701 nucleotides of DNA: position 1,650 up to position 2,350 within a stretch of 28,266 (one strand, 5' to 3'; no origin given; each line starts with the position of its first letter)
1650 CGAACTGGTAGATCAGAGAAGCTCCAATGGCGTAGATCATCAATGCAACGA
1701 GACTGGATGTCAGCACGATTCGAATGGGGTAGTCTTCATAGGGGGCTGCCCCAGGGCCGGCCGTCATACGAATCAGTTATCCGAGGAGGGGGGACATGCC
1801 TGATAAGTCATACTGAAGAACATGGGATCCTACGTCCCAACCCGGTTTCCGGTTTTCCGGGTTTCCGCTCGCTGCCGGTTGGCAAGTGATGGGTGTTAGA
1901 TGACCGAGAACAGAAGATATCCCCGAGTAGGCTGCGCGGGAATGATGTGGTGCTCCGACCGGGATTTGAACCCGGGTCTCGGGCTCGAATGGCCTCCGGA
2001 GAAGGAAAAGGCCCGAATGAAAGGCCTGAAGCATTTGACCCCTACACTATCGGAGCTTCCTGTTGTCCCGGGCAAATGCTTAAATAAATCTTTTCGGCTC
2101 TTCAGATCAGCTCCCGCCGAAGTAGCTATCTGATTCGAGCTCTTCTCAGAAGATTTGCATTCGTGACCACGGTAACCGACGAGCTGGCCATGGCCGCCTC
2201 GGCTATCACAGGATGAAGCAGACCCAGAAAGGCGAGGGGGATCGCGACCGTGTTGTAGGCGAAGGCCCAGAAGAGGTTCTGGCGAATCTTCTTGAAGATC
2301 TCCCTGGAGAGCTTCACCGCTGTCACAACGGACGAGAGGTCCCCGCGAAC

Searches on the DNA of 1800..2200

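Call 15: search_rna_families(source=window, start=1800, end=2200, threshold=gathering, show_alignments=1)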
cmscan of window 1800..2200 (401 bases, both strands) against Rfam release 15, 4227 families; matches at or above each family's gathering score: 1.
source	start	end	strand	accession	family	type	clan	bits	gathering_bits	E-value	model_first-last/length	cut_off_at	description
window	1951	2056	-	RF00005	tRNA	Gene; tRNA;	CL00001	43.5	29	3.9e-08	1-71/71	no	tRNA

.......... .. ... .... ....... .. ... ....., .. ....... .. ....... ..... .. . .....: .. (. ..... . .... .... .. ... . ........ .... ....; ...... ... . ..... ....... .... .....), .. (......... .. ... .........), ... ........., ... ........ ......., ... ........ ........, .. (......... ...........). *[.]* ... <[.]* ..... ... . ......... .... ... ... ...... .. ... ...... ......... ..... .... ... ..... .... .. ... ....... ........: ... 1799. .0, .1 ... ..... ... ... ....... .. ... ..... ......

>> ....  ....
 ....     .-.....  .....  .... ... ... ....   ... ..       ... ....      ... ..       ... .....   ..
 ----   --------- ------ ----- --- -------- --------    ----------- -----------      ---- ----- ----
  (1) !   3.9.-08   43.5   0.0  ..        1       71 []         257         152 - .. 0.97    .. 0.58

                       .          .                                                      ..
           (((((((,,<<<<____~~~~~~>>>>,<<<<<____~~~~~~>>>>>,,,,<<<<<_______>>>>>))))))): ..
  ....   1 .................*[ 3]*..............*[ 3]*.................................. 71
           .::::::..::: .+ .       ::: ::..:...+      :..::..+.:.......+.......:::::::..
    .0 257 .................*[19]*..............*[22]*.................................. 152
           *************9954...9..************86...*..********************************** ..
